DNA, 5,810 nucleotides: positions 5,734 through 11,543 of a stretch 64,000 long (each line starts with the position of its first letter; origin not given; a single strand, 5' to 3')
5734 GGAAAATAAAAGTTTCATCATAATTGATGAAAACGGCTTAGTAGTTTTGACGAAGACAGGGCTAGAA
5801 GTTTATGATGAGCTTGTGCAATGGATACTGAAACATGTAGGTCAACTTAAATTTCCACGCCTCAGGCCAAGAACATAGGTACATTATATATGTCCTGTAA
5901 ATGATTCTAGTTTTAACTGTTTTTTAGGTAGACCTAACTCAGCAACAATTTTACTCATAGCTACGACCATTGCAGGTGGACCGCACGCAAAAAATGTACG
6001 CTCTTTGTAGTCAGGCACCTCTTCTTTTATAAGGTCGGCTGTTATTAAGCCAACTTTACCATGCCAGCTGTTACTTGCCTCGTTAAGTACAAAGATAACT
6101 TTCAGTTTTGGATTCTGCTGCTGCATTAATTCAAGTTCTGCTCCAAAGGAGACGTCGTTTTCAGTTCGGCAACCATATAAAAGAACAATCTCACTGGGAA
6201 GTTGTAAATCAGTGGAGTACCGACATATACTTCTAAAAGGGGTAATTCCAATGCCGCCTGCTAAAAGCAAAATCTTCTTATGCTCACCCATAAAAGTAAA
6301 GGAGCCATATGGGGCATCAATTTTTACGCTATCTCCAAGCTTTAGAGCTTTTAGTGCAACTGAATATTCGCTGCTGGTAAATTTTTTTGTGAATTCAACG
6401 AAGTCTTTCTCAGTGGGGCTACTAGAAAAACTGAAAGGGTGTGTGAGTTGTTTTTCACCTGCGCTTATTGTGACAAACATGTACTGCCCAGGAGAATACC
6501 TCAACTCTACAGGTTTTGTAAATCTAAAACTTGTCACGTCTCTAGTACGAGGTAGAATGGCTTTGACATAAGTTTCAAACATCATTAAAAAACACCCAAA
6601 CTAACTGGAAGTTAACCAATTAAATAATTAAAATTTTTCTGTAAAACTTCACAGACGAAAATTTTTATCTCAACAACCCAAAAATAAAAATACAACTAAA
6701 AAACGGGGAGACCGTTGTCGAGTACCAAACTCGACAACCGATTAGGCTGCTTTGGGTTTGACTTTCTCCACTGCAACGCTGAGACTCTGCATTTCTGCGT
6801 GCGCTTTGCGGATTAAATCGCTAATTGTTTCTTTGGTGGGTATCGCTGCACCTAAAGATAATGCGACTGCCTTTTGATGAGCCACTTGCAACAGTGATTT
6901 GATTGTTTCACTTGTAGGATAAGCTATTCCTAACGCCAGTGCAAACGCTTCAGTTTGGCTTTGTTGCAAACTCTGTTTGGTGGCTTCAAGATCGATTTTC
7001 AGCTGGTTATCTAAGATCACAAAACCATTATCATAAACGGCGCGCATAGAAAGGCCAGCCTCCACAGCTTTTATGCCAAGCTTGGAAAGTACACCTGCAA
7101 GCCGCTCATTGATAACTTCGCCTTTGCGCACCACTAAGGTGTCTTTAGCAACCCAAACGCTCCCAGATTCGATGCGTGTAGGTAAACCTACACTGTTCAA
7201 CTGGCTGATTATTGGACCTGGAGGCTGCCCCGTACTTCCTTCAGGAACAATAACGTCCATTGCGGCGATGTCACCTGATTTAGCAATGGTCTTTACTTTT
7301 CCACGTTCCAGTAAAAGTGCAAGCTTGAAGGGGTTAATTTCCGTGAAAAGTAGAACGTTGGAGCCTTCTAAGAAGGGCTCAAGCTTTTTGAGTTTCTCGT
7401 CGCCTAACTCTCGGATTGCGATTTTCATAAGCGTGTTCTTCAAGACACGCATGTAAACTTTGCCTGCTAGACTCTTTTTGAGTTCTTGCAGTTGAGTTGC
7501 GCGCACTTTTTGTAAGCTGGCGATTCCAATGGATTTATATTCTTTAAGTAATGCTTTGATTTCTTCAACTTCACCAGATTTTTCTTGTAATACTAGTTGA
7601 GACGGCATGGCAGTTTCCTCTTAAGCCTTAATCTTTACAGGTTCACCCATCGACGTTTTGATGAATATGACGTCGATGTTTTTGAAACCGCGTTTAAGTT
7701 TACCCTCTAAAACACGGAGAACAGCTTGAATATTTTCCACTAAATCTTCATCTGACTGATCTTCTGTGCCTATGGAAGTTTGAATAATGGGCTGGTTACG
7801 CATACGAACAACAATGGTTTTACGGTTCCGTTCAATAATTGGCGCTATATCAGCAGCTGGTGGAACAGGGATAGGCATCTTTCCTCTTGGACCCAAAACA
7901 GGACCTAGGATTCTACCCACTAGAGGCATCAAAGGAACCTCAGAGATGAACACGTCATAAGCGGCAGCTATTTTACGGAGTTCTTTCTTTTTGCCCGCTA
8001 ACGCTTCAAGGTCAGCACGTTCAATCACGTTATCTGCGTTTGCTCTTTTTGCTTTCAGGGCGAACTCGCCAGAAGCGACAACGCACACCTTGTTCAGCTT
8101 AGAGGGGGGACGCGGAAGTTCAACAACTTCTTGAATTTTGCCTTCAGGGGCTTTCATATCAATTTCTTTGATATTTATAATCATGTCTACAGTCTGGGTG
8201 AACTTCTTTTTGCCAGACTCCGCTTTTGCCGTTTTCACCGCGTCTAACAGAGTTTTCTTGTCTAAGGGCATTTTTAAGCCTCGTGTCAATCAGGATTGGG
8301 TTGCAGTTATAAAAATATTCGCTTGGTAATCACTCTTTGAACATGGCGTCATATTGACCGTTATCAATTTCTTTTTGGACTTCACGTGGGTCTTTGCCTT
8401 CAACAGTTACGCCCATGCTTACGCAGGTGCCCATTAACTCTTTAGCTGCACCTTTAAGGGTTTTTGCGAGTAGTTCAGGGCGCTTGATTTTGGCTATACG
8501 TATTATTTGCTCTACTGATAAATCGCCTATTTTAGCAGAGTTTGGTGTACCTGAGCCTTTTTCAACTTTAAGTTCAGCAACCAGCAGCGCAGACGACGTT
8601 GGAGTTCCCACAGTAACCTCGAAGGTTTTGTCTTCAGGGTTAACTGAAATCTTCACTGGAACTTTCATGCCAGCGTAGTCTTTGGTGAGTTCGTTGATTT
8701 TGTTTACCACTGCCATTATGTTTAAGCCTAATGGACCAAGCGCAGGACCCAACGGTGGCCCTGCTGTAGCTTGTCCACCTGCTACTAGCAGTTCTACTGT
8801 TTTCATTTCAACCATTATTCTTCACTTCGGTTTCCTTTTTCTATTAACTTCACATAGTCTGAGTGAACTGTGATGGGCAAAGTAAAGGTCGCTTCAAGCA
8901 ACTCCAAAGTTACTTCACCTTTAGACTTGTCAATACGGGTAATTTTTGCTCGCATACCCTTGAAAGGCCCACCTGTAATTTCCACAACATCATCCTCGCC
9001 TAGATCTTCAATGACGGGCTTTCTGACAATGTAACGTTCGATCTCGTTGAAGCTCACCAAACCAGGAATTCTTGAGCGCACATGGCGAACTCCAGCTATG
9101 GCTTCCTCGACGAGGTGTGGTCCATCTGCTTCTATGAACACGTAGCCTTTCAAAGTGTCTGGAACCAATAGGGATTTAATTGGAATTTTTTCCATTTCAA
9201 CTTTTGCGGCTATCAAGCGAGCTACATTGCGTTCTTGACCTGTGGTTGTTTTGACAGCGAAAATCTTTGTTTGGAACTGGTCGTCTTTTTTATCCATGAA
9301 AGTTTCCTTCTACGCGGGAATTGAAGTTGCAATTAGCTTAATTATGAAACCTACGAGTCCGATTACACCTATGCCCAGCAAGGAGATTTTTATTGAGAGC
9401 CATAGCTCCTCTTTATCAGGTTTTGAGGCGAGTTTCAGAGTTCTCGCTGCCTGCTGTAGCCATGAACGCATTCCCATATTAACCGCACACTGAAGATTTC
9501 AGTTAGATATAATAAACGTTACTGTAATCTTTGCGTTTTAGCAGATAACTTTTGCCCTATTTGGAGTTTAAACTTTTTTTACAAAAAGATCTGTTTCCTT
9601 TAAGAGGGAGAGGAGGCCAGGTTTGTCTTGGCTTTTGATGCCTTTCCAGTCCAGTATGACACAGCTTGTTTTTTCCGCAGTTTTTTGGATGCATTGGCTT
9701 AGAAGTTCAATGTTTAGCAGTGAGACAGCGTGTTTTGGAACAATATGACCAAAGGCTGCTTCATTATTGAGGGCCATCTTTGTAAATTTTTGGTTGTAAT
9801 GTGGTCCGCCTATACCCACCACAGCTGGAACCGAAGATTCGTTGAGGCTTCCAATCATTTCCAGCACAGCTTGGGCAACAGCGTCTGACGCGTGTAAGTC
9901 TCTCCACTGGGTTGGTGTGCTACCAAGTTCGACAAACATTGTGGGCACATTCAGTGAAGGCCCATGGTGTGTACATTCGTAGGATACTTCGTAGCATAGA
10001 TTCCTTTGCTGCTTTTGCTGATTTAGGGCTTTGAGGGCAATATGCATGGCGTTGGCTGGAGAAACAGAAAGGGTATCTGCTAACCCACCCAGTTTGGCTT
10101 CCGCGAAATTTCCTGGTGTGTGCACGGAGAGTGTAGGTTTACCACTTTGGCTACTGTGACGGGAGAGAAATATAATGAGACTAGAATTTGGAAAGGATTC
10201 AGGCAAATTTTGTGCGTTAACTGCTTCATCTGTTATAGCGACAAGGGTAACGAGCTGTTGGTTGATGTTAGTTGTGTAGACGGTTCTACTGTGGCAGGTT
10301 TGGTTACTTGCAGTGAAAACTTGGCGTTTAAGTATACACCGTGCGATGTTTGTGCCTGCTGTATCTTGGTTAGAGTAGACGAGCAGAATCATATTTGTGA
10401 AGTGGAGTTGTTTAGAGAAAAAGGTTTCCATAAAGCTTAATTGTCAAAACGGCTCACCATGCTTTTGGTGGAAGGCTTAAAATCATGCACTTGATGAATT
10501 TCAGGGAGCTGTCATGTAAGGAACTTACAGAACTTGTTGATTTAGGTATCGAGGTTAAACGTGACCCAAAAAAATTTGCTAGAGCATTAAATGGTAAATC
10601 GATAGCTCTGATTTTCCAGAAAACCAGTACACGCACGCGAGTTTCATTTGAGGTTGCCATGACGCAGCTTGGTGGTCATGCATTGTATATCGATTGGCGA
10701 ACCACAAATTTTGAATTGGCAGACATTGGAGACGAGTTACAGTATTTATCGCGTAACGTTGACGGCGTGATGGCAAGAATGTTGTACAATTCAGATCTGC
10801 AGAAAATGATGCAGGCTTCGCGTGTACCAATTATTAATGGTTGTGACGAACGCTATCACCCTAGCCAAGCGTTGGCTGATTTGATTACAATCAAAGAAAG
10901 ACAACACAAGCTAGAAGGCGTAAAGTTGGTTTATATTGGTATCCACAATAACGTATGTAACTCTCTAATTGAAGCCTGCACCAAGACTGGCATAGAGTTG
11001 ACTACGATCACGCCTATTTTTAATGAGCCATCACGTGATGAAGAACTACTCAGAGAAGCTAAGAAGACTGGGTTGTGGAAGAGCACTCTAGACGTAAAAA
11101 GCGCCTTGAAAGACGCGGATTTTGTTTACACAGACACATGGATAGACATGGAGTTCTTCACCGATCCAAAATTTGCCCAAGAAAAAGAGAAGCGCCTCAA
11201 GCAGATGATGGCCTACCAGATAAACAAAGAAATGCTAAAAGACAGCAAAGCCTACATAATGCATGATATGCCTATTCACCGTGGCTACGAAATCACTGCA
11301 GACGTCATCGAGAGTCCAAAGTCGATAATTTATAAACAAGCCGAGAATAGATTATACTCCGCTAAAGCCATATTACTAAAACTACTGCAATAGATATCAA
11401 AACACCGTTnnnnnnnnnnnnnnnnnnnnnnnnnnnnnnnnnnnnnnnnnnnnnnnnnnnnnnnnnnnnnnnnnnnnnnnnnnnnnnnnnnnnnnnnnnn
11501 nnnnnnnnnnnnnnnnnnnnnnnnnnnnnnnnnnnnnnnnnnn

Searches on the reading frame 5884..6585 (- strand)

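Call 64: search_protein_families(library=pfam, proteins=[window:5884-6585:-], max_evalue=0.001)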
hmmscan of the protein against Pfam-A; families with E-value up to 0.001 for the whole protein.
window:5884-6585:- (233 aa): 4 families
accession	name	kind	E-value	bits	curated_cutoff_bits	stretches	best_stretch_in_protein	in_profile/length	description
PF00175.26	NAD_binding_1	-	1.2e-20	74.6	22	1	107-211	1-108/109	Oxidoreductase NAD-binding domain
PF00970.30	FAD_binding_6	-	3.5e-09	37.3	21.1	1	15-97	12-98/99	Oxidoreductase FAD-binding domain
PF08022.18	FAD_binding_8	-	4.8e-08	33.5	22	1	15-94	14-106/109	FAD-binding domain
PF08030.17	NAD_binding_6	-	2.4e-05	24.9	22.2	0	103-124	2-23/156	Ferric reductase NAD binding domain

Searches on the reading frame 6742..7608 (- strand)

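Call 64: search_protein_families(library=pfam, proteins=[window:6742-7608:-], max_evalue=0.001)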
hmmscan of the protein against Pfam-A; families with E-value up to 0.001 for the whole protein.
window:6742-7608:- (288 aa): 2 families
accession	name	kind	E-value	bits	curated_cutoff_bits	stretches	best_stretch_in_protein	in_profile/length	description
PF00466.25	Ribosomal_L10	-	6.6e-24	84.3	22.8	1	8-101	4-96/100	Ribosomal protein L10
PF17777.6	RL10P_insert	-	2.7e-20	72.4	29.1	1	109-179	1-71/71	Insertion domain in 60S ribosomal protein L10P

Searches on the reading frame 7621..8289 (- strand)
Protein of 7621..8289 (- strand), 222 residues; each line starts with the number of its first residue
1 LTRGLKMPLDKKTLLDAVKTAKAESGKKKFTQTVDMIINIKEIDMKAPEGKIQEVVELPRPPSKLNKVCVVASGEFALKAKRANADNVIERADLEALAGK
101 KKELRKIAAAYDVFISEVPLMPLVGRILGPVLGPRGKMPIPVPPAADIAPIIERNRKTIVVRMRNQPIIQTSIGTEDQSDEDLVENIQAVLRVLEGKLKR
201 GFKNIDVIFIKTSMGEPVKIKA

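Call 64: search_protein_families(library=pfam, proteins=[window:7621-8289:-], max_evalue=0.001)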
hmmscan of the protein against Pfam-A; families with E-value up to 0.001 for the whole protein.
window:7621-8289:- (222 aa): 1 family
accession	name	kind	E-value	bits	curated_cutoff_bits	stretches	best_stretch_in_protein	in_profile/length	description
PF00687.26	Ribosomal_L1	-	2.2e-50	171.5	32.2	1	25-215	5-197/198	Ribosomal protein L1p/L10e family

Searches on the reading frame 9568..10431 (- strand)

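Call 64: search_protein_families(library=pfam, proteins=[window:9568-10431:-], max_evalue=0.001)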
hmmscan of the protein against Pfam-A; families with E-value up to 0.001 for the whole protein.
window:9568-10431:- (287 aa): 1 family
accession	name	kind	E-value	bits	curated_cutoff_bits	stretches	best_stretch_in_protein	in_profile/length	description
PF04414.18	tRNA_deacylase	-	9.4e-64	215.1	33.6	1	82-282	4-202/205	D-aminoacyl-tRNA deacylase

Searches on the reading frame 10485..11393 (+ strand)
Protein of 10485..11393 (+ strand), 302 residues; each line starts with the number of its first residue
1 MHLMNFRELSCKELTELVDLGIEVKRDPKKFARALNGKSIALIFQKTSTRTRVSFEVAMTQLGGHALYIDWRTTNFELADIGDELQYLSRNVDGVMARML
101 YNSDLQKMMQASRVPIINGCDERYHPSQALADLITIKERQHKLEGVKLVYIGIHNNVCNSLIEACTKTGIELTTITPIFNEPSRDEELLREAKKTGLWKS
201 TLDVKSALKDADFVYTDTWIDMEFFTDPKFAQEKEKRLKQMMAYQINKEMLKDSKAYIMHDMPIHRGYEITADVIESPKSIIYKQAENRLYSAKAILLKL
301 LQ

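Call 64: search_protein_families(library=pfam, proteins=[window:10485-11393:+], max_evalue=0.001)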
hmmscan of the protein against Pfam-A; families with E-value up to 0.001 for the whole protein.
window:10485-11393:+ (302 aa): 2 families
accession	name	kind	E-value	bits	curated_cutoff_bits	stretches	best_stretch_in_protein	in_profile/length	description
PF00185.30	OTCace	-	1.4e-43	149.1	29.4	1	144-298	1-155/157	Aspartate/ornithine carbamoyltransferase, Asp/Orn binding domain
PF02729.26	OTCace_N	-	3.6e-37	128.2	29.9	1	2-138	2-148/148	Aspartate/ornithine carbamoyltransferase, carbamoyl-P binding domain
